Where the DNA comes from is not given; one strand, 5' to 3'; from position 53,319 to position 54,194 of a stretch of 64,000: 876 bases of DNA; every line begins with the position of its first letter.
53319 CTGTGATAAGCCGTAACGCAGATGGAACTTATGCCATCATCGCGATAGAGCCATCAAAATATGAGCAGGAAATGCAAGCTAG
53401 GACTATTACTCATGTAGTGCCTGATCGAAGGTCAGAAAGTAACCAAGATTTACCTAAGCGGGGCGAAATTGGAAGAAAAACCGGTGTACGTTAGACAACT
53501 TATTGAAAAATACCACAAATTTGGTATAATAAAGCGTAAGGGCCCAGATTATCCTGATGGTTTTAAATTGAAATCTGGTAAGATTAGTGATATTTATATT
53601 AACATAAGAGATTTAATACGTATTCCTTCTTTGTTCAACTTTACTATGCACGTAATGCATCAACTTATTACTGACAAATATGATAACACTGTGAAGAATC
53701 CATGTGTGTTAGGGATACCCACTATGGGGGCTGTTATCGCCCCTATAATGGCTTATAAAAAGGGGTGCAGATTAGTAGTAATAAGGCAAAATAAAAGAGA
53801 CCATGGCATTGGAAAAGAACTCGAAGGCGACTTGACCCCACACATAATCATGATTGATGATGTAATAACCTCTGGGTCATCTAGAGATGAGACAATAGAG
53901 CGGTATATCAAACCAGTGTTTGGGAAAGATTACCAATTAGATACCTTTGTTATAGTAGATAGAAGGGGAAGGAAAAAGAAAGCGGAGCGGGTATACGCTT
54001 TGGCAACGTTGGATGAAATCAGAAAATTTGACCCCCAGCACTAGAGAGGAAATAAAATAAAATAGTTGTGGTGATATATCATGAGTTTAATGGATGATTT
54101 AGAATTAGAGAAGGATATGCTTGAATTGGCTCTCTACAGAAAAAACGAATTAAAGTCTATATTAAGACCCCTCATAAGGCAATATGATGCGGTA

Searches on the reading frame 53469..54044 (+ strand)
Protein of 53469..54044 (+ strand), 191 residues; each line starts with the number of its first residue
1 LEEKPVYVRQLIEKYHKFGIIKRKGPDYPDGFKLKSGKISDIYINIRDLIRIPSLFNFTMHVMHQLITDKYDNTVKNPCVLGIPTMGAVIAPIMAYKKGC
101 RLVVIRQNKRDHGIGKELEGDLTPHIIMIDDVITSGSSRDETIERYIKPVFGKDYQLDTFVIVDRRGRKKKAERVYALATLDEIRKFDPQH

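Call 73: search_protein_families(library=pfam, proteins=[window:53469-54044:+], max_evalue=0.001)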
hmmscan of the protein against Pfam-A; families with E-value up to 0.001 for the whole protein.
window:53469-54044:+ (191 aa): 1 family
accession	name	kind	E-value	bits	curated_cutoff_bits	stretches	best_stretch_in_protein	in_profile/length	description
PF00156.33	Pribosyltran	-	1e-07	31.8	26.3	1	66-172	18-133/158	Phosphoribosyl transferase domain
